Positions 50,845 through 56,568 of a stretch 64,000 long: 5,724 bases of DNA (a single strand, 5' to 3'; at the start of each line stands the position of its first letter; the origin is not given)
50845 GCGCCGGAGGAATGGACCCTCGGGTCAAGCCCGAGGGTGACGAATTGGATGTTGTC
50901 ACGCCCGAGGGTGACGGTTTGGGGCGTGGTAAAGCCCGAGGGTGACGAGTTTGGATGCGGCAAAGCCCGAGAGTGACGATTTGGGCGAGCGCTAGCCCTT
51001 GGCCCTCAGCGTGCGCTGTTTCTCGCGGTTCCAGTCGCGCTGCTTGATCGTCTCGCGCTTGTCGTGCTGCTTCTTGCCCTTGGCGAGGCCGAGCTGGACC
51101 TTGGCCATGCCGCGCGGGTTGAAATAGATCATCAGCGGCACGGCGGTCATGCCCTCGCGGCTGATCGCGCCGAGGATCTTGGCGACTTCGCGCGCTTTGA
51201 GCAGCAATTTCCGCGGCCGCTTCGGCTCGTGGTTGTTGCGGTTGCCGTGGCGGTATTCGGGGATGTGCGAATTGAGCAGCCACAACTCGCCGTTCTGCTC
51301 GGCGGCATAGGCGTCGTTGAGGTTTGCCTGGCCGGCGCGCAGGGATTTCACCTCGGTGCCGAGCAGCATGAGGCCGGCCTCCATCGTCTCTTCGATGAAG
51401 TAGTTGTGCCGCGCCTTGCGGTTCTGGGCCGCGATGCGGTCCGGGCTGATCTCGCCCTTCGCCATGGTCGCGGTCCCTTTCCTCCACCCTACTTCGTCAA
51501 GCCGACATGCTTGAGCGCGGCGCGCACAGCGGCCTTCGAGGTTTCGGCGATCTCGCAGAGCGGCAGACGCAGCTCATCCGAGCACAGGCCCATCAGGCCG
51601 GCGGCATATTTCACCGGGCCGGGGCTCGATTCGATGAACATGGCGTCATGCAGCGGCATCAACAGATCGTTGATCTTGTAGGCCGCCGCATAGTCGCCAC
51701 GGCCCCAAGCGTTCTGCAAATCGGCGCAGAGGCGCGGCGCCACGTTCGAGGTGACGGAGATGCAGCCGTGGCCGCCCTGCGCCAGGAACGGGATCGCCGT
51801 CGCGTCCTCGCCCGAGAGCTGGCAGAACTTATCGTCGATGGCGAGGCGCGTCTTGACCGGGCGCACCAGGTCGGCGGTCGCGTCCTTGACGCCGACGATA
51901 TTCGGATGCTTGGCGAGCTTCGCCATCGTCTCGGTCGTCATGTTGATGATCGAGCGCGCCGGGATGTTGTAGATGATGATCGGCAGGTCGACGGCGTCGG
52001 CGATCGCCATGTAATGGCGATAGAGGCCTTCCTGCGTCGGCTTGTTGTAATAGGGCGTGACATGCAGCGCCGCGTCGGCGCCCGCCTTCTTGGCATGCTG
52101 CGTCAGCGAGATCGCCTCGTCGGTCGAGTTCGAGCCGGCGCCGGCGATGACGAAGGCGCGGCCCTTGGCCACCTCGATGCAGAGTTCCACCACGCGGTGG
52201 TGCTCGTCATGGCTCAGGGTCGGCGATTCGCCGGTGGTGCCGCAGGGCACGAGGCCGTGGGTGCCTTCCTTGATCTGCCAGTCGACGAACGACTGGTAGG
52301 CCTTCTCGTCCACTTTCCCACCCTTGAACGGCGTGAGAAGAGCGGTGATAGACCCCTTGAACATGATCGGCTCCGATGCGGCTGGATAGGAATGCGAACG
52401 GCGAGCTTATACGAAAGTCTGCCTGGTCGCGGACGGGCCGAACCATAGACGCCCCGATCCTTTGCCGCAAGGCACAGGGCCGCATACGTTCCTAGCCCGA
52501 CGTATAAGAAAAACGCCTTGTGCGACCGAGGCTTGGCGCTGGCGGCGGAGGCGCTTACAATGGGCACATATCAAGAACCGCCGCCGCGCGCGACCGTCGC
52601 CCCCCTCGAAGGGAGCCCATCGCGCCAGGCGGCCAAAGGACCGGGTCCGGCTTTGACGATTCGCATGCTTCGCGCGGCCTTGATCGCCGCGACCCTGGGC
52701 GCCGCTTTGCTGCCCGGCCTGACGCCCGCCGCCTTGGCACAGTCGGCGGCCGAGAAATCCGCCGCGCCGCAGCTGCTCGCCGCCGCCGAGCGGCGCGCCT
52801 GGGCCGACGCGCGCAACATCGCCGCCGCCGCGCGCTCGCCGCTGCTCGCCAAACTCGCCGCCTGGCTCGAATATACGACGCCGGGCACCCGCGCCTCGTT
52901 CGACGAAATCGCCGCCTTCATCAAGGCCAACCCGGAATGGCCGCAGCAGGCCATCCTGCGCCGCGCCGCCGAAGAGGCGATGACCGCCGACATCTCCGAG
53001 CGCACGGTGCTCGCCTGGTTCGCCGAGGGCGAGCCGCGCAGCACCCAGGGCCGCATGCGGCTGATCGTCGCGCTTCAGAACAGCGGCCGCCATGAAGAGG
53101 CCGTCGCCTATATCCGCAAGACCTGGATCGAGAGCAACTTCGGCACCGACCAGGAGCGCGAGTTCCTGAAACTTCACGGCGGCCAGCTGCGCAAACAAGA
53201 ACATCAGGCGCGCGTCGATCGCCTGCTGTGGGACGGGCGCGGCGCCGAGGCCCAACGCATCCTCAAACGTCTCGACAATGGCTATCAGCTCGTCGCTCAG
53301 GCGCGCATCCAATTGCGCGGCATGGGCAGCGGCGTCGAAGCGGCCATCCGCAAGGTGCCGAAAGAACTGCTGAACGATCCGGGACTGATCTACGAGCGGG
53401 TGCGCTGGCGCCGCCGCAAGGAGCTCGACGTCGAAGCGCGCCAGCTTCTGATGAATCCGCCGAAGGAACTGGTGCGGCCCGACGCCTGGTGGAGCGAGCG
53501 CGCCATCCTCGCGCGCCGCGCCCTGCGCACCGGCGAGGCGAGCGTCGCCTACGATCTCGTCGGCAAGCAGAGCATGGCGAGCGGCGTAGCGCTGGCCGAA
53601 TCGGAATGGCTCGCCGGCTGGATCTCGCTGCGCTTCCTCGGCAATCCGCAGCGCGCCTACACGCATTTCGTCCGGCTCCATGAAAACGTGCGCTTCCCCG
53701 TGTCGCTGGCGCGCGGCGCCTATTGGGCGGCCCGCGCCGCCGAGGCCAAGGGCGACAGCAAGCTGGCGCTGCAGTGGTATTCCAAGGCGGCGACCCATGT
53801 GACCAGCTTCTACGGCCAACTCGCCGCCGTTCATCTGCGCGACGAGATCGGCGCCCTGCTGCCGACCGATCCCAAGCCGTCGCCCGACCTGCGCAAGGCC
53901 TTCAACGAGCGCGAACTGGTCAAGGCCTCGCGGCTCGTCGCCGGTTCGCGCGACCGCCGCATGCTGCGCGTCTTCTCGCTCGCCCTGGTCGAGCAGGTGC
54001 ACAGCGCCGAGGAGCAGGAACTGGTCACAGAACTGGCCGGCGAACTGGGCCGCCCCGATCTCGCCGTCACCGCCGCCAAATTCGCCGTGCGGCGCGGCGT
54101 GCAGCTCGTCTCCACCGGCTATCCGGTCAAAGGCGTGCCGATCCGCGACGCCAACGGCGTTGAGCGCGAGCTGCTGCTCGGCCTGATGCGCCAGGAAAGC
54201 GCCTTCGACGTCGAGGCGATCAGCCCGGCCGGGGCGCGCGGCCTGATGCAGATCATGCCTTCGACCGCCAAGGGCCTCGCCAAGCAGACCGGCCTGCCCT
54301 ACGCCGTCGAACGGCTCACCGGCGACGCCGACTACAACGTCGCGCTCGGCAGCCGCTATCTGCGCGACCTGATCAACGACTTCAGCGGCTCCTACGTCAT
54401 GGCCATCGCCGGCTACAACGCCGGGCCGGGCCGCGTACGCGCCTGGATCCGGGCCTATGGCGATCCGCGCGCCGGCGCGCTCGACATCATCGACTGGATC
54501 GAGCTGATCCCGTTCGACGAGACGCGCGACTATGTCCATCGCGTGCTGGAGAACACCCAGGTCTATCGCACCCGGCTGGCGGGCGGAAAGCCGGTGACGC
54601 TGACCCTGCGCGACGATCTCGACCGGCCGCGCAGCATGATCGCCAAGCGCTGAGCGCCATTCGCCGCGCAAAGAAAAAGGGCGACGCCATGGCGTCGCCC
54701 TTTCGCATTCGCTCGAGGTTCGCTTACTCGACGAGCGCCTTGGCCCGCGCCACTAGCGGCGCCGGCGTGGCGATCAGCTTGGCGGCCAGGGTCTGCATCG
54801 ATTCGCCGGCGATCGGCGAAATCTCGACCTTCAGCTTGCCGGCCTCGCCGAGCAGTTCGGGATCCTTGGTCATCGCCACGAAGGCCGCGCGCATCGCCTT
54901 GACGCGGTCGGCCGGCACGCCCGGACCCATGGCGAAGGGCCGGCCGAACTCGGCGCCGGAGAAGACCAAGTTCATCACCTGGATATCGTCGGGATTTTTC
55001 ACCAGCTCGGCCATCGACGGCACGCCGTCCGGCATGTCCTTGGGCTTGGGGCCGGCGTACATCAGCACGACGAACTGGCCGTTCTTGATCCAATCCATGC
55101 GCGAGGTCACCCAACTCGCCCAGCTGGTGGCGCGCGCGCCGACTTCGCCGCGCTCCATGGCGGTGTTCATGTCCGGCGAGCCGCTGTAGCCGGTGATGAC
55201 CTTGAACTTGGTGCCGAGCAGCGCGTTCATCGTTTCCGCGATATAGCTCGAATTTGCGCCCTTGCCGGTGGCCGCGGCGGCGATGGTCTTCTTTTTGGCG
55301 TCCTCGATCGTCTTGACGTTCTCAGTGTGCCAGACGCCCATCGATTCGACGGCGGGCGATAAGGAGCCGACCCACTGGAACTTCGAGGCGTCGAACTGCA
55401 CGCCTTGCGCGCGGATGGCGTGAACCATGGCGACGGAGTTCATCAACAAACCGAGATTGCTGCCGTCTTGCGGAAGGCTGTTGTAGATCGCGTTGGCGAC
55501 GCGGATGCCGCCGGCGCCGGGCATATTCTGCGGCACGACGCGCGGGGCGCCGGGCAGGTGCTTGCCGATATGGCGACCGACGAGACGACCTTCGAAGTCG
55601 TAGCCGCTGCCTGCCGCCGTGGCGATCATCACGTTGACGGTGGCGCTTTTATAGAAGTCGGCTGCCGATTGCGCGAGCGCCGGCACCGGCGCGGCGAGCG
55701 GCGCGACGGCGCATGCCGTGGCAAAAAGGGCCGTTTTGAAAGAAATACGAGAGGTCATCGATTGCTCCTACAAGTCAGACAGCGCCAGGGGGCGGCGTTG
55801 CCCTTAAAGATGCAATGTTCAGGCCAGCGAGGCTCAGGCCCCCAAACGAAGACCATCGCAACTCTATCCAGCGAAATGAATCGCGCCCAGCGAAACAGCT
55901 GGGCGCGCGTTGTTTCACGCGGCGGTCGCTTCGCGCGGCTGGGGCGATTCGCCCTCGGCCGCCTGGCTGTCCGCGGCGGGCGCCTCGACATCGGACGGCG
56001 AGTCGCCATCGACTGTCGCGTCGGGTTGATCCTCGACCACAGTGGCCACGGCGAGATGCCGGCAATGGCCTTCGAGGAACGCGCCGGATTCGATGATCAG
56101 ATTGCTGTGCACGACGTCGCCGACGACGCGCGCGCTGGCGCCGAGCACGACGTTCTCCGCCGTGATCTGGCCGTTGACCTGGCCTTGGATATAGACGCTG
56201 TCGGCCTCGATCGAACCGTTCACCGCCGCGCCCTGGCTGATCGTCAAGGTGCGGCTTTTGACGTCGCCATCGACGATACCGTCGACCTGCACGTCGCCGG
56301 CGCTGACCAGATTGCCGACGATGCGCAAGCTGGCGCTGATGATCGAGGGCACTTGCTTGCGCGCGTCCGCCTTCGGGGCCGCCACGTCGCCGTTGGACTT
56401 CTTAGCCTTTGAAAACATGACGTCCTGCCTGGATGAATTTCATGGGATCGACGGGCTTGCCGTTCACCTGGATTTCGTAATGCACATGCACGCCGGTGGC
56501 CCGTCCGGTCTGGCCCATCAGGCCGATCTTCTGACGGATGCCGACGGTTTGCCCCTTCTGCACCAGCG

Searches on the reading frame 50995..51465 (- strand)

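Call 17: search_protein_families(library=pfam, proteins=[window:50995-51465:-], max_evalue=0.001)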
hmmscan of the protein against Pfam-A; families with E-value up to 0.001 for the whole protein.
window:50995-51465:- (157 aa): 1 family
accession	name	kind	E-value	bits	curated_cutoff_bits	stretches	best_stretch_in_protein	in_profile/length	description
PF01668.23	SmpB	-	9.1e-60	201.2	27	1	13-154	2-142/143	SmpB protein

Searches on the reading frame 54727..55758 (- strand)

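Call 17: search_protein_families(library=pfam, proteins=[window:54727-55758:-], max_evalue=0.001)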
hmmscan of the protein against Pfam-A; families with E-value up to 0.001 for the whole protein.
window:54727-55758:- (344 aa): 1 family
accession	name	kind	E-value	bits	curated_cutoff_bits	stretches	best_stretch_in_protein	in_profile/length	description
PF03401.19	TctC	-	0.00022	21.3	27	1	73-257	16-201/274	Tripartite tricarboxylate transporter family receptor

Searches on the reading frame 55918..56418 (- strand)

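Call 17: search_protein_families(library=pfam, proteins=[window:55918-56418:-], max_evalue=0.001)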
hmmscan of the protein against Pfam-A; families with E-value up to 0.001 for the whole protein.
window:55918-56418:- (167 aa): 1 family
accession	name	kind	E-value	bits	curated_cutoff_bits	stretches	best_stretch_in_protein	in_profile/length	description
PF04519.19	Bactofilin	-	1.7e-24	86.4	27.9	1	25-119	1-97/98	Polymer-forming cytoskeletal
